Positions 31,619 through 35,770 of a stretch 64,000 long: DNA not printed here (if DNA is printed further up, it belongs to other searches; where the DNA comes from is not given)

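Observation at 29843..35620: Self-contained cohesin-dockerin pair: a dockerin-tagged papain-like protease next to a membrane scaffoldin with a cytoplasmic zinc ribbon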

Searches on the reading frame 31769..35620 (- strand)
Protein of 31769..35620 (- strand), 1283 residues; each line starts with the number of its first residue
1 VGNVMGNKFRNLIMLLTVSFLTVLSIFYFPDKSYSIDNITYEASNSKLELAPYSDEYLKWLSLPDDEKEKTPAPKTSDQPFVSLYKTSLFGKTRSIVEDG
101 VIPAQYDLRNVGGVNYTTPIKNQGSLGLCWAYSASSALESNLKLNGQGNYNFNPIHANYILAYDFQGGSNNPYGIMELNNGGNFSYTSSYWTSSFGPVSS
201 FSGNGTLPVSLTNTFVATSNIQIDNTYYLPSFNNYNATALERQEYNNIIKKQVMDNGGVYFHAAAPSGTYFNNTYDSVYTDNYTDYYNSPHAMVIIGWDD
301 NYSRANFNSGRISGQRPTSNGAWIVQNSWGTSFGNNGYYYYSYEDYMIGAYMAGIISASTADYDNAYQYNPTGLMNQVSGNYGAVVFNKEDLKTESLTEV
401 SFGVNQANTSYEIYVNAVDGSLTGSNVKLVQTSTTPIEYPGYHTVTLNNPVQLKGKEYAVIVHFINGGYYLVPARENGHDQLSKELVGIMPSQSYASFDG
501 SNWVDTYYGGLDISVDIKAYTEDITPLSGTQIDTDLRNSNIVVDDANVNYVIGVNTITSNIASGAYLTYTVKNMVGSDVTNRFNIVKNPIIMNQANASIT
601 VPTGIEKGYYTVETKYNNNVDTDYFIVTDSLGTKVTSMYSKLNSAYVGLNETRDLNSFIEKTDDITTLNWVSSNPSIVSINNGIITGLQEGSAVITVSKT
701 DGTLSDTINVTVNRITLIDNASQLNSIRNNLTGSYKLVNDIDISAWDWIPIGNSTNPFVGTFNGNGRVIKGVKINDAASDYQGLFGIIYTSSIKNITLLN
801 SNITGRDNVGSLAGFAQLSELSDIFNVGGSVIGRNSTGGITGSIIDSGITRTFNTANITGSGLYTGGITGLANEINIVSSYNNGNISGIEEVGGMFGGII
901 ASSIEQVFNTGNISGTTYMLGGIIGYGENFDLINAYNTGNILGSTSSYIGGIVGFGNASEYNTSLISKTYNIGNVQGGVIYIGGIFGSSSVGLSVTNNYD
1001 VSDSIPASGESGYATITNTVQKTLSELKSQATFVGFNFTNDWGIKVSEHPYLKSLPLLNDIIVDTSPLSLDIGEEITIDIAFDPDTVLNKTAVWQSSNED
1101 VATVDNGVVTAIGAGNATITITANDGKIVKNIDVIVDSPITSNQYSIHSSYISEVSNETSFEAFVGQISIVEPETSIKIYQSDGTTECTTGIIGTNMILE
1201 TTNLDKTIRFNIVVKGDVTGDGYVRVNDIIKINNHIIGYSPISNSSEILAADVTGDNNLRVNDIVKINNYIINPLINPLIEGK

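Call 3: search_protein_families(library=pfam, proteins=[window:31769-35620:-], max_evalue=1)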
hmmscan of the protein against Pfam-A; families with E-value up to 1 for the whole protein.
window:31769-35620:- (1283 aa): 10 families
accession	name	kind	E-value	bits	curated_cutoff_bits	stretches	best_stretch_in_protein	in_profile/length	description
PF18560.7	Lectin_like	-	1.2e-21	77.9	27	1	367-521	2-156/156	Lectin like domain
PF00112.29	Peptidase_C1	-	4.6e-14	53.5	20.7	1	102-344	1-205/220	Papain family cysteine protease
PF21461.3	HL_N-beta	-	1.6e-11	44.3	27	2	1093-1134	15-55/57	Hyaluronate lyase, N-terminal beta-sheet domain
PF02368.24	Big_2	-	1.2e-10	41.7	22.8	2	1063-1127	7-72/79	Bacterial Ig-like domain (group 2)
PF05342.19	Peptidase_M26_N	-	7.4e-05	22.5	27.7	1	724-824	147-246/250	M26 IgA1-specific Metallo-endopeptidase N-terminal region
PF20578.4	aBig_2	-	0.00044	20.4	27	1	1076-1124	21-70/89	Atrophied bacterial Ig domain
PF00404.24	Dockerin_1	-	0.0005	20.6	22.9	1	1215-1271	1-56/57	Dockerin type I domain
PF03051.21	Peptidase_C1_2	-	0.016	14.5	22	1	321-343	377-399/438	Peptidase C1-like family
PF24898.2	GGDEF_GdpP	-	0.082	13.6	30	1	532-615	14-97/126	Cyclic-di-AMP phosphodiesterase GdpP-like, GGDEF domain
PF13629.12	T2SS-T3SS_pil_N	-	0.23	11.6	23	0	1106-1136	39-71/72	Pilus formation protein N terminal region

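Call 4: search_protein_families(library=ncbifam, proteins=[window:31769-35620:-], max_evalue=1)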
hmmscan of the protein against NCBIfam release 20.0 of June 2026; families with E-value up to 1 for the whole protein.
window:31769-35620:- (1283 aa): 1 family
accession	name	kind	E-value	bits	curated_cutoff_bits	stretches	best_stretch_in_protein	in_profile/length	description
NF053514.2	JUQZ_fam_ocin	equivalog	6.8e-05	23.1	40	2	672-712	65-106/107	BLB8/JUQZ-1 family protein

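Call 36: find_homologous_proteins(query=window:31769-35620:-, max_evalue=0.001)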
Query window:31769-35620:- (1283 aa): 502 proteins with E <= 0.001 among 8000 candidates; the best 120 are listed.
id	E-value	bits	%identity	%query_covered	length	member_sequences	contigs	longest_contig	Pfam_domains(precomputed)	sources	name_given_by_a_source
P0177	0.0e+0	2790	99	100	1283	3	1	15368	PF00112.30,PF05342.20,PF21461.4,PF18560.8,PF02368.25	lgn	-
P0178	3.7e-201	689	37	95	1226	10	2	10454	PF00112.30,PF00404.25,PF18560.8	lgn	-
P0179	8.3e-196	671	36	95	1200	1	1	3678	PF00112.30,PF00404.25,PF18560.8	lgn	-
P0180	2.4e-193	663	36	98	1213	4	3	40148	PF00112.30,PF00404.25,PF18560.8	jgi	-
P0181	1.2e-191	658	35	98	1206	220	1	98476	PF00112.30,PF00404.25,PF18560.8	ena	-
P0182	2.0e-191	657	35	99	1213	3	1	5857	PF00112.30,PF00404.25,PF21461.4,PF18560.8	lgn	-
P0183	2.4e-189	650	37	92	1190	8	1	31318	PF00112.30,PF00404.25,PF18560.8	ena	-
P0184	1.3e-138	482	31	84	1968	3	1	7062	PF00112.30,PF00404.25,PF07523.19,PF18560.8,PF02368.25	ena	-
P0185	2.2e-133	465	32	78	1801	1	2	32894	PF00112.30,PF07523.19,PF18560.8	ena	-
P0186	1.5e-128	449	32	84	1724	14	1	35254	PF00112.30,PF00404.25,PF07523.19,PF18560.8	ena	-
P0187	2.7e-126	441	30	89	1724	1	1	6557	PF00112.30,PF00404.25,PF07523.19,PF18560.8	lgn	-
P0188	1.1e-117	413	37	50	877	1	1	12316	PF00112.30,PF00404.25,PF18560.8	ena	-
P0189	2.9e-117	411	37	46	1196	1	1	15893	PF00112.30,PF00404.25,PF22359.3,PF02368.25,PF26918.1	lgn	-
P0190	4.0e-113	397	37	55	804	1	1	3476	PF00112.30,PF18560.8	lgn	-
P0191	4.5e-107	377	32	70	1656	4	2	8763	PF00112.30,PF13306.13,PF07523.19,PF18560.8,PF02368.25,PF05345.19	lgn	-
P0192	3.1e-105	371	36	45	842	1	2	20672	PF00112.30,PF00404.25,PF18560.8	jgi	-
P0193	7.3e-95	337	30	44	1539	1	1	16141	PF21764.4,PF00112.30,PF26182.1,PF00404.25,PF21461.4,PF13629.13,PF24695.2,PF22359.3,PF02368.25,PF01835.26,PF26918.1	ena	-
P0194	6.7e-72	261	32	30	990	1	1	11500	PF00404.25,PF18560.8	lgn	-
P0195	4.0e-69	252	30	28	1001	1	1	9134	PF00112.30,PF00404.25,PF18560.8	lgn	-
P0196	1.1e-67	247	29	48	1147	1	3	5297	PF21764.4,PF00112.30,PF26182.1,PF00404.25,PF21461.4,PF18560.8,PF22359.3,PF02368.25,PF26918.1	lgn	-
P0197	1.7e-67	246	31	43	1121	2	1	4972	PF00112.30,PF00404.25,PF02368.25,PF26918.1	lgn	-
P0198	5.7e-65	238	32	17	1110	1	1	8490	PF00112.30,PF00404.25,PF18560.8,PF02368.25,PF26918.1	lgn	-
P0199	2.3e-57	213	34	33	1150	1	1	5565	PF00112.30,PF18127.7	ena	-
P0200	1.1e-55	207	30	48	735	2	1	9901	PF00112.30,PF18560.8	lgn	-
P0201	2.5e-54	203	32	41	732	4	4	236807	PF00112.30,PF00404.25,PF18560.8,PF03051.22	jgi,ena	-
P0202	4.9e-52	195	30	39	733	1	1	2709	PF00112.30,PF00404.25,PF18560.8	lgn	-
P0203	4.2e-51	192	32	40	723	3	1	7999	PF00112.30,PF00404.25,PF18560.8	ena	-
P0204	5.9e-50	188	32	37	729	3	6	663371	PF00112.30,PF00404.25,PF18560.8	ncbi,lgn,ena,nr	ncbi:MAG: hypothetical protein IJN90_03505 [Bacilli bacterium]|nr:hypothetical protein [Bacilli bact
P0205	4.2e-49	185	30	37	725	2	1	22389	PF00112.30,PF00404.25,PF18560.8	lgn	-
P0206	1.4e-47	180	33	34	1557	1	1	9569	PF00112.30,PF26182.1,PF21461.4,PF02368.25,PF26918.1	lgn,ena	-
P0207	1.7e-45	173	30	40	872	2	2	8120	PF00112.30,PF18560.8,PF03051.22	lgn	-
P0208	4.2e-45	172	30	38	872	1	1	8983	PF00112.30,PF18560.8,PF03051.22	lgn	-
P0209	1.2e-44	171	30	41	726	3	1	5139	PF00112.30,PF00404.25,PF18560.8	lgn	-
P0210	2.0e-44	170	29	43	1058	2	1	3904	PF00112.30,PF07523.19,PF18560.8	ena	-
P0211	7.4e-44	168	25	97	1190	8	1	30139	PF00112.30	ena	-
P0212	1.6e-43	167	30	37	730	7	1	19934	PF00112.30,PF18560.8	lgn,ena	-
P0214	6.7e-43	165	29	40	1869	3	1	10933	PF00112.30,PF02415.24,PF18560.8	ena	-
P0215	7.1e-43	165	30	39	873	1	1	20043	PF00112.30,PF18560.8,PF03051.22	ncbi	-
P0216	8.4e-43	165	29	34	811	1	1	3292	PF00404.25,PF18560.8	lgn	-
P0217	7.1e-42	161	28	36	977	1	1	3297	PF00112.30,PF07523.19,PF18560.8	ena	-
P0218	3.4e-41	159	33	32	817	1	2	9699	PF00112.30,PF18560.8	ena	-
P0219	4.5e-41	159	30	36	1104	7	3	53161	PF00112.30,PF07523.19,PF18560.8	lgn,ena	-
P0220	5.4e-41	159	28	28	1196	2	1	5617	PF05342.20,PF07581.18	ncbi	-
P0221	6.1e-41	158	28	36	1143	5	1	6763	PF00112.30,PF07523.19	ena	-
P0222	8.9e-41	158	28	42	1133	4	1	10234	PF00112.30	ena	-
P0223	1.8e-40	157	26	36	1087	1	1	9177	PF00112.30,PF00404.25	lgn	-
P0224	2.7e-40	156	32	40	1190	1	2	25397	PF07495.20,PF00112.30,PF00801.27,PF18560.8,PF24908.1,PF05345.19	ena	-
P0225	4.5e-40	156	31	37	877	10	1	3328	PF00112.30,PF07523.19,PF18560.8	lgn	-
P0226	1.5e-39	154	34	33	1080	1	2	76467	PF00112.30,PF00404.25,PF07523.19,PF18560.8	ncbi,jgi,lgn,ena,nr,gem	ncbi:MAG: bacterial Ig-like domain-containing protein [Oscillospiraceae bacterium]|nr:bacterial Ig-l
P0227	1.7e-39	154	31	37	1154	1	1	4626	PF00112.30,PF00801.27,PF18560.8,PF24908.1,PF05345.19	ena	-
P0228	4.6e-39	152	23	99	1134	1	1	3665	PF00112.30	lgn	-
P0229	1.8e-38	150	28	48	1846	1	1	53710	PF17789.8,PF24695.2,PF00581.26,PF18560.8,PF13098.14,PF02368.25,PF26918.1,PF00112.30,PF26182.1,PF02369.23,PF21461.4,PF01835.26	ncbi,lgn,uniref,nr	ncbi:lectin like domain-containing protein [Lagierella sp.]|uniref:lectin like domain-containing pro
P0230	2.8e-38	150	28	40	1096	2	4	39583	PF00112.30,PF07523.19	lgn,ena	-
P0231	2.9e-38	150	34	35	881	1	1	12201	PF00112.30,PF13205.13,PF00404.25,PF18560.8,PF02368.25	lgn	-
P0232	3.1e-38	149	30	37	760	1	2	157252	PF00112.30,PF00404.25,PF18560.8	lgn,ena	-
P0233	3.8e-38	149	24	77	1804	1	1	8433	PF07581.18,PF02368.25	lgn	-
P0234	5.3e-38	149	29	40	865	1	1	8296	PF07495.20,PF00112.30,PF00801.27,PF18560.8,PF05345.19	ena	-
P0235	7.4e-38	148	31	35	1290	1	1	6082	PF07495.20,PF00112.30,PF00801.27,PF18560.8,PF05345.19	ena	-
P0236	2.8e-37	146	27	44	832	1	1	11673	PF00112.30,PF03442.21,PF18560.8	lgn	-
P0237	3.2e-37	146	26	46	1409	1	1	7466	PF09479.17,PF00112.30,PF00404.25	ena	-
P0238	7.1e-37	145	30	31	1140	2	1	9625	PF00112.30,PF00404.25,PF18560.8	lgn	-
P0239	7.5e-37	145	29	33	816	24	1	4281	PF00112.30,PF18560.8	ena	-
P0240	1.4e-36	144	30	35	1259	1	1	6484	PF00112.30,PF00059.28,PF18560.8,PF12799.14,PF23952.2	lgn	-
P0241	1.5e-36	144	25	93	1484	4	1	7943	PF00404.25,PF02368.25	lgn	-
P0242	2.0e-36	143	25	52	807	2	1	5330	PF00112.30,PF26182.1,PF21461.4,PF18560.8,PF22359.3,PF02368.25,PF26918.1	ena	-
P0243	2.3e-36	143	30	34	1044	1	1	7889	PF00112.30,PF07523.19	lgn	-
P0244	6.5e-36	142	34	25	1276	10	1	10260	PF09479.17,PF00112.30,PF26182.1,PF21461.4,PF22359.3,PF00395.26,PF02368.25,PF26918.1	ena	-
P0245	8.3e-36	141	29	48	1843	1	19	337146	PF00112.30,PF26182.1,PF17789.8,PF02369.23,PF24695.2,PF00581.26,PF18560.8,PF13098.14,PF02368.25,PF01835.26,PF26918.1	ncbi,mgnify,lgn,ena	mgnify:CR=1 FL=1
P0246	1.4e-35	141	34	29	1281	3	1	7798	PF07495.20,PF00112.30,PF00801.27,PF18560.8,PF24908.1,PF05345.19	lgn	-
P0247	2.3e-35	140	33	33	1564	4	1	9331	PF13418.13,PF00801.27,PF13360.14,PF24681.2,PF13415.13,PF18560.8,PF13570.14,PF01344.32,PF18911.7,PF01011.29,PF14435.12,PF00112.30,PF07250.18,PF25852.1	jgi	jgi:C1A family cysteine protease/outer membrane protein assembly factor BamB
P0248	2.5e-35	140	27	35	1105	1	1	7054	PF00112.30,PF07523.19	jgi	-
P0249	3.1e-35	139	29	33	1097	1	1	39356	PF00112.30,PF07523.19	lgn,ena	-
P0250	4.5e-35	139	24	46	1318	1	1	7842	PF09479.17,PF00112.30,PF00404.25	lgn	-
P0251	6.1e-35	138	27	52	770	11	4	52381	PF00112.30,PF02368.25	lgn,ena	-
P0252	8.3e-35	138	33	29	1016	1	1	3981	PF00112.30,PF22148.2,PF00801.27,PF18560.8,PF00082.28,PF18911.7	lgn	-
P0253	9.8e-35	138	30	33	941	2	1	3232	PF00112.30,PF07523.19,PF03051.22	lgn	-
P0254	1.2e-34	138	31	33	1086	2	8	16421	PF00112.30,PF07523.19,PF18560.8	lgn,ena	-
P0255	1.6e-34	137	28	45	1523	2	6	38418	PF09479.17,PF00112.30,PF00404.25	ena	-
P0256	2.1e-34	137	23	91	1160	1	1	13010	PF00404.25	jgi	-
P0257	6.5e-34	135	27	39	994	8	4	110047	PF00112.30,PF07523.19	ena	-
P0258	6.6e-34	135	26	42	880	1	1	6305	PF00112.30,PF18560.8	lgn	-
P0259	8.0e-34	135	26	42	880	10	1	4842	PF00112.30,PF18560.8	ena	-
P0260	8.1e-34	135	23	83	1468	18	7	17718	PF00404.25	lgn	-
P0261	9.8e-34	134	31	33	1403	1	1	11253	PF07495.20,PF00112.30,PF00801.27,PF18560.8,PF05345.19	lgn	-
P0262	1.2e-33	134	30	35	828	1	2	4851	PF00112.30,PF18560.8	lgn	-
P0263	1.7e-33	134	28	36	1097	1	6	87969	PF00112.30,PF07523.19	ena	-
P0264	3.1e-33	133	25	53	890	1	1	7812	PF00112.30,PF26182.1,PF21461.4,PF18560.8,PF22359.3,PF02368.25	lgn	-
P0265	3.2e-33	133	31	32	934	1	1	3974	PF00112.30,PF18560.8,PF16893.12,PF21910.3,PF02368.25,PF00041.28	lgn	-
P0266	6.8e-33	132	30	25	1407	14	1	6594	PF09479.17,PF00112.30,PF00404.25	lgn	-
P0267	7.0e-33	132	27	36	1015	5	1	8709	PF00112.30,PF07523.19,PF18560.8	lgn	-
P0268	7.2e-33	132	29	33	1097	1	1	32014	PF00112.30,PF07523.19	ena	-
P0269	8.8e-33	131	29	42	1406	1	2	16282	PF07495.20,PF00112.30,PF00801.27,PF18560.8,PF24908.1,PF05345.19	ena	-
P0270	1.2e-32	131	27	27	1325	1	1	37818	PF00112.30,PF26182.1,PF02368.25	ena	-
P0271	1.3e-32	131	30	37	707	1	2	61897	PF00112.30,PF18560.8,PF03051.22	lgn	-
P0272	2.0e-32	130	30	39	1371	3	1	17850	PF07495.20,PF00112.30,PF00801.27,PF18560.8,PF24908.1,PF05345.19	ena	-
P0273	2.2e-32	130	31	33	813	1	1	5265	PF00112.30,PF07603.18,PF18560.8,PF05689.19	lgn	-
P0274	2.4e-32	130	27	37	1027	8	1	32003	PF00112.30,PF07523.19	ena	-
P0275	2.4e-32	130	34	22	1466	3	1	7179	PF23598.2,PF00112.30,PF00404.25,PF12799.14,PF25013.1,PF13855.13,PF23952.2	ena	-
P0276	2.5e-32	130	33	33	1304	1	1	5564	PF00112.30,PF00801.27,PF18560.8,PF05345.19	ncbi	-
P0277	2.7e-32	130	33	18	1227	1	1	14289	PF00112.30,PF13306.13,PF26182.1,PF13287.13,PF13290.14,PF18560.8,PF22359.3,PF02368.25,PF20578.5,PF26918.1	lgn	-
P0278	3.4e-32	129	29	33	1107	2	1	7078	PF00112.30,PF07523.19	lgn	-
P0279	3.9e-32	129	31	33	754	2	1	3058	PF00112.30,PF00801.27,PF18560.8,PF18911.7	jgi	-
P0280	4.5e-32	129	28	34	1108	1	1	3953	PF00112.30,PF07523.19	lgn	-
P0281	5.8e-32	129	27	36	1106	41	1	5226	PF00112.30,PF07523.19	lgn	-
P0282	6.9e-32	128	32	38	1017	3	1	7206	PF00112.30,PF00801.27,PF18981.7,PF18560.8,PF18911.7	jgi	jgi:PKD repeat protein/C1A family cysteine protease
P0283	1.1e-31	128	32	34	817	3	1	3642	PF00112.30,PF18560.8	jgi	jgi:C1A family cysteine protease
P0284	1.2e-31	128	31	34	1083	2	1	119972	PF00112.30,PF16410.11,PF18560.8,PF22243.3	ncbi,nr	ncbi:MAG: lectin like domain-containing protein [Synergistota bacterium]|nr:lectin like domain-conta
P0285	1.3e-31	127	27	40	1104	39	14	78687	PF00112.30,PF07523.19,PF03051.22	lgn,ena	-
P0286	1.3e-31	127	33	21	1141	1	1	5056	PF00112.30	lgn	-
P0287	1.4e-31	127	26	47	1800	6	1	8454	PF00112.30,PF02369.23,PF08534.17,PF00581.26,PF18560.8,PF13098.14,PF02368.25,PF01835.26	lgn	-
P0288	1.5e-31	127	31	32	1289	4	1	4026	PF00112.30,PF00801.27,PF18560.8,PF24908.1,PF05345.19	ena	-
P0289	1.9e-31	127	28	41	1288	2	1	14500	PF13229.13,PF00112.30,PF18560.8,PF05048.20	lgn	-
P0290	2.3e-31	127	30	34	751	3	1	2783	PF00112.30,PF13205.13,PF00404.25,PF18560.8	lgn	-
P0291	2.8e-31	126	29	31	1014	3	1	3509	PF00112.30,PF26182.1,PF02368.25,PF26918.1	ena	-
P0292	3.2e-31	126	29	32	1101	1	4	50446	PF00112.30,PF07523.19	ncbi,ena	-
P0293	3.3e-31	126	32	34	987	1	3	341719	PF00112.30,PF16410.11,PF18560.8,PF22243.3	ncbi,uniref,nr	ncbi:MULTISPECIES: lectin like domain-containing protein [Dethiosulfovibrio]|uniref:Lectin like doma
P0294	4.9e-31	126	30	25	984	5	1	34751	PF00112.30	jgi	-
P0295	6.4e-31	125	29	37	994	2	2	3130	PF00112.30,PF02369.23,PF24695.2,PF18560.8,PF05688.18,PF13620.13,PF02368.25,PF07550.18,PF01835.26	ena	-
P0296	7.5e-31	125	31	26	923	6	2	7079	PF00112.30,PF12799.14,PF13855.13,PF23952.2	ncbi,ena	-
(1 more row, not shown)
